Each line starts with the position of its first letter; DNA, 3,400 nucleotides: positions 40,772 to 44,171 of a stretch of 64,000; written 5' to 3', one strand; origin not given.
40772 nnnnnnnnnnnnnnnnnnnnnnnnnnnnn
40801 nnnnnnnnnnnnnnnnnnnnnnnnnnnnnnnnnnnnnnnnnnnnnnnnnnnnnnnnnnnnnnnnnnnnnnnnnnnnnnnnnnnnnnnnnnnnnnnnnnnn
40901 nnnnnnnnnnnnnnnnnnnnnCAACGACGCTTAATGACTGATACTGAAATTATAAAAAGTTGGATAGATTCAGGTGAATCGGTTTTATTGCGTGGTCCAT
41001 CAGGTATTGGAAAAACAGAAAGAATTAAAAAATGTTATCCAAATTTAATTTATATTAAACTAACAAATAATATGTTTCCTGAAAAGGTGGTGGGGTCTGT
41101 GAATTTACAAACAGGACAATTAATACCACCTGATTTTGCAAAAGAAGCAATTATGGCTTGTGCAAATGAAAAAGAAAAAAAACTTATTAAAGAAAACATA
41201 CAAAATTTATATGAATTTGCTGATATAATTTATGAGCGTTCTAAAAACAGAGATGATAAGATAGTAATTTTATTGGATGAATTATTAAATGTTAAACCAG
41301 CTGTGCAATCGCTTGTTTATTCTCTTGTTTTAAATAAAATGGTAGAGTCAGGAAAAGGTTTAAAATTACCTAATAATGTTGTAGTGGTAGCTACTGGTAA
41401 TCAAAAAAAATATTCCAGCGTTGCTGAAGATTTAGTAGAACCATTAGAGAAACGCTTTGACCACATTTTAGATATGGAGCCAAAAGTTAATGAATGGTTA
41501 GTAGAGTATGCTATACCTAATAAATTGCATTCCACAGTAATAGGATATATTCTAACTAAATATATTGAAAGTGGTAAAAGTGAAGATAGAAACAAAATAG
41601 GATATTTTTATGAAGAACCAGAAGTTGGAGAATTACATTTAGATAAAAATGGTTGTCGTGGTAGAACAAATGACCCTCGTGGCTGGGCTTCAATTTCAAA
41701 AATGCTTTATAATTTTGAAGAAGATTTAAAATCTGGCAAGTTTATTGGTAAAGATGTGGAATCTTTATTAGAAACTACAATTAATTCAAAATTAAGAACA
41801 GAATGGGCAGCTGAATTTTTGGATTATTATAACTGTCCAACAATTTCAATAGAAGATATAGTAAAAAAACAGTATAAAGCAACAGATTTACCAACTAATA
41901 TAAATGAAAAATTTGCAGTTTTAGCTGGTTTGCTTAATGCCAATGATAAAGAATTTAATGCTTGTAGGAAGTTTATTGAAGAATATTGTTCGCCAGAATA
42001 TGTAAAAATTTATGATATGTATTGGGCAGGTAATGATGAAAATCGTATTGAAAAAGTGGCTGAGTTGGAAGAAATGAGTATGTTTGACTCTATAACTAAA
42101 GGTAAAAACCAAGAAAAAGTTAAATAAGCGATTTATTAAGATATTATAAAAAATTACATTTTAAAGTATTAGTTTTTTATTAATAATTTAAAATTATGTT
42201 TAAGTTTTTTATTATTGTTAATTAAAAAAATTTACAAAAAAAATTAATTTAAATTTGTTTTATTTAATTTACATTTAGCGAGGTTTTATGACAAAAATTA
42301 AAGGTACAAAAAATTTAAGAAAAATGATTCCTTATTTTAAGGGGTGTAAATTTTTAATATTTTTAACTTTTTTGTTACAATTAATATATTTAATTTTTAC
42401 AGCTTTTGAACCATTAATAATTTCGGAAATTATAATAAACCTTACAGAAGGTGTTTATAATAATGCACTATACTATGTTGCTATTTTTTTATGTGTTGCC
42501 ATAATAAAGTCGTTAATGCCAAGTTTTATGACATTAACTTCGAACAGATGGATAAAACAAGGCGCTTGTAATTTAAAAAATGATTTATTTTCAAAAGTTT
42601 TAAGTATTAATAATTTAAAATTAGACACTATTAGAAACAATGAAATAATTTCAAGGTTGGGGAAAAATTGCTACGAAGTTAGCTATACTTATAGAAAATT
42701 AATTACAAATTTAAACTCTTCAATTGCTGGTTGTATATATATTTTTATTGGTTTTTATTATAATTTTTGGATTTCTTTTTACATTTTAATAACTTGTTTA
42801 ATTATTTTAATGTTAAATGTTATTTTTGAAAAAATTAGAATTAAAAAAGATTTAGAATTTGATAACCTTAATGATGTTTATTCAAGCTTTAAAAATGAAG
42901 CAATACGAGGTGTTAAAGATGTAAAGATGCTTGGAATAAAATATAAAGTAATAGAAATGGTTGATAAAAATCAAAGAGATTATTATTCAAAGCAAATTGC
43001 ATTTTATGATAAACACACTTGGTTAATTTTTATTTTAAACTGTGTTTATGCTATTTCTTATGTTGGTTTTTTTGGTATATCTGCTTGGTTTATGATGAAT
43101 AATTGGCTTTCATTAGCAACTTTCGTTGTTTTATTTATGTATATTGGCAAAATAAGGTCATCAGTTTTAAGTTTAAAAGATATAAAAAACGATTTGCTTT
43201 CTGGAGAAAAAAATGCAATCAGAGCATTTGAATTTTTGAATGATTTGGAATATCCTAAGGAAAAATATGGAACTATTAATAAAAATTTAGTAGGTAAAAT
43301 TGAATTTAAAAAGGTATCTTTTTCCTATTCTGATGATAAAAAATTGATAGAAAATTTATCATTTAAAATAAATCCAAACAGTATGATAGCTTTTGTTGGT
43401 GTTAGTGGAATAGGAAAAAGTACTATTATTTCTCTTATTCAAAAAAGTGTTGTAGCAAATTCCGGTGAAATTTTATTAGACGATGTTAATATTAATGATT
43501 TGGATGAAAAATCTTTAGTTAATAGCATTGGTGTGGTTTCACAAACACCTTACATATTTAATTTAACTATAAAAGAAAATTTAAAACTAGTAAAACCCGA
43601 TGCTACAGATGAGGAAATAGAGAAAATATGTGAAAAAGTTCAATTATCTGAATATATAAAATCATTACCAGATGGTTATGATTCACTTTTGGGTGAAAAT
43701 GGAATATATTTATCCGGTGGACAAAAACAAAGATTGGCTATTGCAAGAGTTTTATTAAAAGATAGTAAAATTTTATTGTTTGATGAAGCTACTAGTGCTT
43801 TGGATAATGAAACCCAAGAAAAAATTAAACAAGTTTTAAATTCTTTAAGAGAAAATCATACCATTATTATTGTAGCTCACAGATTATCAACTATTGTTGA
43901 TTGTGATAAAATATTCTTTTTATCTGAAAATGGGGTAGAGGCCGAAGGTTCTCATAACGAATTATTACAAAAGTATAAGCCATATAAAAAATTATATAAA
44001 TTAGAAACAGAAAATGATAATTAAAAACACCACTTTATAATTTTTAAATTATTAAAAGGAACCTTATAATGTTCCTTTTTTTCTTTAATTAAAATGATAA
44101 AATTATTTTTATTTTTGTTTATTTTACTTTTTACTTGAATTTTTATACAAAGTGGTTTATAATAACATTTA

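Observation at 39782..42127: AAA_5/MoxR-like ATPase fused to a domain normally seen in non-ATPase proteins, directly downstream of the giant operon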

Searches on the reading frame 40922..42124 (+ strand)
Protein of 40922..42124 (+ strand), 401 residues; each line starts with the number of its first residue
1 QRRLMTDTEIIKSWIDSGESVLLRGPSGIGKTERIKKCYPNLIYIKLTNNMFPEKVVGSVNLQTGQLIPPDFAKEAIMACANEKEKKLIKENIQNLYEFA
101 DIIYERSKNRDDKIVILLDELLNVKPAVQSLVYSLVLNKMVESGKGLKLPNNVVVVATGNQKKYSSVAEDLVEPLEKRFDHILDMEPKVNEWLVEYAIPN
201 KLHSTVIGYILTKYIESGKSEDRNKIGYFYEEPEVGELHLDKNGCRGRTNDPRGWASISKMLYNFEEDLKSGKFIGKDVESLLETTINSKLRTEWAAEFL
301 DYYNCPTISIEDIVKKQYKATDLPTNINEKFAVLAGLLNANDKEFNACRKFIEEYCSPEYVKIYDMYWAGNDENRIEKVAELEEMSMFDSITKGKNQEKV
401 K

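Call 3: search_protein_families(library=pfam, proteins=[window:40922-42124:+], max_evalue=1)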
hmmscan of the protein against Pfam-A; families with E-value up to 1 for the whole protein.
window:40922-42124:+ (401 aa): 14 families
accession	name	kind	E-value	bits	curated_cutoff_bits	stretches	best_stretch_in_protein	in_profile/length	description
PF07728.20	AAA_5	-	1.3e-05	25.7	22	1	21-179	2-139/139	AAA domain (dynein-related subfamily)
PF00004.35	AAA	-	0.00011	23.1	21.2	1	21-185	1-129/131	ATPase family associated with various cellular activities (AAA)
PF01637.24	ATPase_2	-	0.00017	21.9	33.2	1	11-136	11-136/225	ATPase domain predominantly from Archaea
PF13191.12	AAA_16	-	0.0023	18.9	32.6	1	17-136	23-156/167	AAA ATPase domain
PF07724.20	AAA_2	-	0.0041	17.6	27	1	20-163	5-127/166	AAA domain (Cdc48 subfamily)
PF00158.32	Sigma54_activat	-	0.02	15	20.2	0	7-33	11-37/168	Sigma-54 interaction domain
PF03112.19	DUF244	-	0.043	14.1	22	1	261-342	20-97/161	Uncharacterized protein family (ORF7) DUF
PF07726.17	AAA_3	-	0.046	14.1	27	0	115-163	65-114/131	ATPase family associated with various cellular activities (AAA)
PF13479.12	AAA_24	-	0.055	13.8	27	1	20-49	4-32/195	AAA domain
PF03887.19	YfbU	-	0.06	13.8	25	1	327-398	11-79/166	YfbU domain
PF12775.13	AAA_7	-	0.12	12.4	25.8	1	10-41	25-56/181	P-loop containing dynein motor region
PF01798.23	Nop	-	0.13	12.1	25.4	1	71-147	59-137/228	snoRNA binding domain, fibrillarin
PF01695.23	IstB_IS21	-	0.16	11.9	24.1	1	13-32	87-106/238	IstB-like ATP binding protein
PF13481.12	AAA_25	-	0.26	11.3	27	1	10-32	25-47/195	AAA domain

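Call 71: search_dna_similar(query=window:40922-42124:+, collection=phages, mode=protein, max_rows=15)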
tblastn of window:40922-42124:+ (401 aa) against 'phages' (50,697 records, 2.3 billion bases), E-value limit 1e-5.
Records with a match: 240; places in all: 240; records where one place covers at least 80% of the query: 32.
Best place of each record, by identity: <60% 240.
By first word of the organism name: Escherichia 66; Klebsiella 48; Salmonella 22; Cronobacter 17; Erwinia 16; Pseudomonas 14; Pectobacterium 9; Achromobacter 9; Thermus 6; Enterobacter 6; and 13 more.
By host as written in the record: Klebsiella pneumoniae 22; - 21; Escherichia coli 20; Cronobacter sakazakii 13; Erwinia amylovora 8; Klebsiella pneumoniae K23 7; Achromobacter xylosoxidans I2BC 6; Klebsiella sp. 5; and 82 more.
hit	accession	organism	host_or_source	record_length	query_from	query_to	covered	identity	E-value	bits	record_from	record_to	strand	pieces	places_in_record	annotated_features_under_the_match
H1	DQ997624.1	Thermus phage phiYS40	-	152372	3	367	91%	25.8%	4e-6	55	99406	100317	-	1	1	ATPase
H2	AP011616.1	Thermus phage phiYS40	Thermus thermophilus HB8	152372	3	367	91%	25.8%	4e-6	55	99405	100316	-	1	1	ATPase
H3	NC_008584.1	Thermus phage phiYS40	-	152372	3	367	91%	25.8%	4e-6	55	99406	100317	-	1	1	ATPase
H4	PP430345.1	Escherichia phage vB_EcoM-LTH01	Escherichia sp.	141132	10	376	92%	23.7%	1e-10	70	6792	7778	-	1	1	hypothetical protein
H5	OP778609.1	Escherichia phage A73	Escherichia coli str. K-12 substr. ...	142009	10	376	92%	23.5%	1e-10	69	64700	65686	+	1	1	hypothetical protein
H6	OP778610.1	Escherichia phage W70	Escherichia coli str. K-12 substr. ...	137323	10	376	92%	23.5%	1e-10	69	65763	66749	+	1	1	hypothetical protein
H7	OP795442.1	Escherichia phage A7_1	Escherichia coli str. K-12 substr. ...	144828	10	376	92%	23.5%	3e-10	68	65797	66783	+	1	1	hypothetical protein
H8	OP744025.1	Escherichia phage A5-4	Escherichia coli str. K-12 substr. ...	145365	10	376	92%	23.5%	3e-10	68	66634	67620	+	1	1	hypothetical protein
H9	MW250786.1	Escherichia phage UPEC06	Escherichia coli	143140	10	376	92%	23.5%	3e-10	68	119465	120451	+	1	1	ATPase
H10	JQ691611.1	Cronobacter phage CR9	Cronobacter sakazakii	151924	3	335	83%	22.9%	3e-12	74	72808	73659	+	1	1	hypothetical protein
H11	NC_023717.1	Cronobacter phage CR9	Cronobacter sakazakii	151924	3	335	83%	22.9%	3e-12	74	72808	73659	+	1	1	ATPase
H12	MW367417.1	Pectobacterium phage PcCB7V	Pectobacterium sp. 7V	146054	3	335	83%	22.3%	4e-9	64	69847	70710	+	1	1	ATPase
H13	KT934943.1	Klebsiella phage vB_KpnM_KB57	Klebsiella pneumoniae M-9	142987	19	326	77%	23.6%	2e-7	59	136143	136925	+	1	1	hypothetical protein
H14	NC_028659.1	Klebsiella phage vB_KpnM_KB57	Klebsiella pneumoniae M-9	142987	19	326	77%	23.6%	2e-7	59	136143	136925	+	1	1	ATPase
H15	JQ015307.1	Pectobacterium phage phiTE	Pectobacterium atrosepticum SCRI1043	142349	9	335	82%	22.1%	5e-11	71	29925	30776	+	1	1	MoxR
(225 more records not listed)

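Call 73: get_annotated_region(hit=H15, flank=3000)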
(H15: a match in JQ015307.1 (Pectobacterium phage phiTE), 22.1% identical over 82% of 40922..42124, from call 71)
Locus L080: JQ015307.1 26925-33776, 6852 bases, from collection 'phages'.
description: Pectobacterium phage phiTE, complete genome.
organism: Pectobacterium phage phiTE (NCBI taxid 1116482)
taxonomy: Viruses; Duplodnaviria; Heunggongvirae; Uroviricota; Caudoviricetes; Vequintavirinae; Certrevirus; Certrevirus phiTE
host: Pectobacterium atrosepticum SCRI1043; source: Milton water treatment plan, near Cambridge; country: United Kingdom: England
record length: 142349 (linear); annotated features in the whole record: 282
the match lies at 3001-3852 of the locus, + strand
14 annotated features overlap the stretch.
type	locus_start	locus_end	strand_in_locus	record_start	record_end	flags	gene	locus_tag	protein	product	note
CDS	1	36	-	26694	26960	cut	-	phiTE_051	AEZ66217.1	hypothetical protein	similar to Enterobacteria phage Felix 01 conserved hypothetical protein, Felix01p170 from NP_944949.1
CDS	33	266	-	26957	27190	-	-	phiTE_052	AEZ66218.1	hypothetical protein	-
CDS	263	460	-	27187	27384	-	-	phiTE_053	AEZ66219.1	hypothetical protein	-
CDS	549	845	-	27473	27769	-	-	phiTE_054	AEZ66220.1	hypothetical protein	-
CDS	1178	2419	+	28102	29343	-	-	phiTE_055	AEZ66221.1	hypothetical protein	similar to Salmonella phage PVP-SE1 conserved hypothetical protein from ADP02616.1 and Aeromonas phage 65 putative ...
CDS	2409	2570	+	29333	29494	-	-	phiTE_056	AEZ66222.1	hypothetical protein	-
CDS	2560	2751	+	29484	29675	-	-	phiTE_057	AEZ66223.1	hypothetical protein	-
regulatory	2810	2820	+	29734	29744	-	-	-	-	terminator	-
CDS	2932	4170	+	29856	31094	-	-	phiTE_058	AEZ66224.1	MoxR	similar to Salmonella phage PVP-SE1 MoxR ATPase from ADP02621.1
regulatory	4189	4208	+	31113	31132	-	-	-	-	terminator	-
CDS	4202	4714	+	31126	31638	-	-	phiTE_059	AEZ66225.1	hypothetical protein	similar to Acinetobacter phage phiAB1 conserved putative HNH endonuclease from ADQ12725.1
CDS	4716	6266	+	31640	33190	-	-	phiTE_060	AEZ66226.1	hypothetical protein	similar to Salmonella phage PVP-SE1 conserved hypothetical protein from ADP02612.1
CDS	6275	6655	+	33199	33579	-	-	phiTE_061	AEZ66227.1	hypothetical protein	-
CDS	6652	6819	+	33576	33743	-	-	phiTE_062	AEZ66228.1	hypothetical protein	-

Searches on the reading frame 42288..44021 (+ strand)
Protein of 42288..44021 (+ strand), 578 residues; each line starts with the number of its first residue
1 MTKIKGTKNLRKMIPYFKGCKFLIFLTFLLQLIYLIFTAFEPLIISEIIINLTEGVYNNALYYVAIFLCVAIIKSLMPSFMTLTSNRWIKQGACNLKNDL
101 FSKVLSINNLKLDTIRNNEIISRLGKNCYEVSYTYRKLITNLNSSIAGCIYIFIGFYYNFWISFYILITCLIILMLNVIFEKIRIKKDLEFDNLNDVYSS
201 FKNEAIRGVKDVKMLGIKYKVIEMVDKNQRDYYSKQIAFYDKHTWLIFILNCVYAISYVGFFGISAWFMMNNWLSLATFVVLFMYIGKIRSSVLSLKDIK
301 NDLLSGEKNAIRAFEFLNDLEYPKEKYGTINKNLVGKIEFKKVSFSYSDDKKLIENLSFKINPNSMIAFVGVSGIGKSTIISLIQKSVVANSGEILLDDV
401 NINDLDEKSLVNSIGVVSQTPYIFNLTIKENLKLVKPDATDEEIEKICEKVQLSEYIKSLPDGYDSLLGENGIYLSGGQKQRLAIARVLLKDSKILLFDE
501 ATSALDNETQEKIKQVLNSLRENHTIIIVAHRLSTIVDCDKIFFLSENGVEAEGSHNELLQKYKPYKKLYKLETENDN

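Call 7: search_protein_families(library=padloc, proteins=[window:42288-44021:+], max_evalue=1)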
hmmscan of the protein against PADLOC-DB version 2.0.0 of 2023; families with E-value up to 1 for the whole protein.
window:42288-44021:+ (578 aa): 6 families
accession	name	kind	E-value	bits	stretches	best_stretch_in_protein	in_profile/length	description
PDLC04135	mad3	-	1e-31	108.8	2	469-551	258-345/374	mads_3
PDLC04140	mad8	-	8.8e-09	33.3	1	349-536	12-237/314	mads_8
PDLC04164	AriA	-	2.3e-08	31.9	2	475-546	172-248/253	-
PDLC00271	PtuA1|PtuA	-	0.011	13.3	1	352-395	12-54/421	AAA ATPase domain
PDLC04236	PDC-M01A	-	0.015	12.3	1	334-395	25-94/388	-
PDLC04893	PDC-S06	-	0.016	11.6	1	495-538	647-690/862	-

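Call 10: search_protein_families(library=pfam, proteins=[window:42288-44021:+], max_evalue=0.01)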
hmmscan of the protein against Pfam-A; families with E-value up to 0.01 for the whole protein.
window:42288-44021:+ (578 aa): 6 families
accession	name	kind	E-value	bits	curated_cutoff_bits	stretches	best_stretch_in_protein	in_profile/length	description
PF00005.33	ABC_tran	-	9.4e-30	104.4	25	1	355-503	2-137/137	ABC transporter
PF00664.28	ABC_membrane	-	2.5e-15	57.4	28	1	25-287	2-268/274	ABC transporter transmembrane region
PF02463.25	SMC_N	-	1.1e-07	32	40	1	394-545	110-211/220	RecF/RecN/SMC N terminal domain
PF03193.22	RsgA_GTPase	-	9.5e-07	29.2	30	1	295-395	38-137/174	RsgA GTPase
PF09818.15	ABC_ATPase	-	0.00048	19.7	23.2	1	445-519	129-202/283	P-loop domain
PF00931.28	NB-ARC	-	0.0034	17.1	23.5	0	351-533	6-137/248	NB-ARC domain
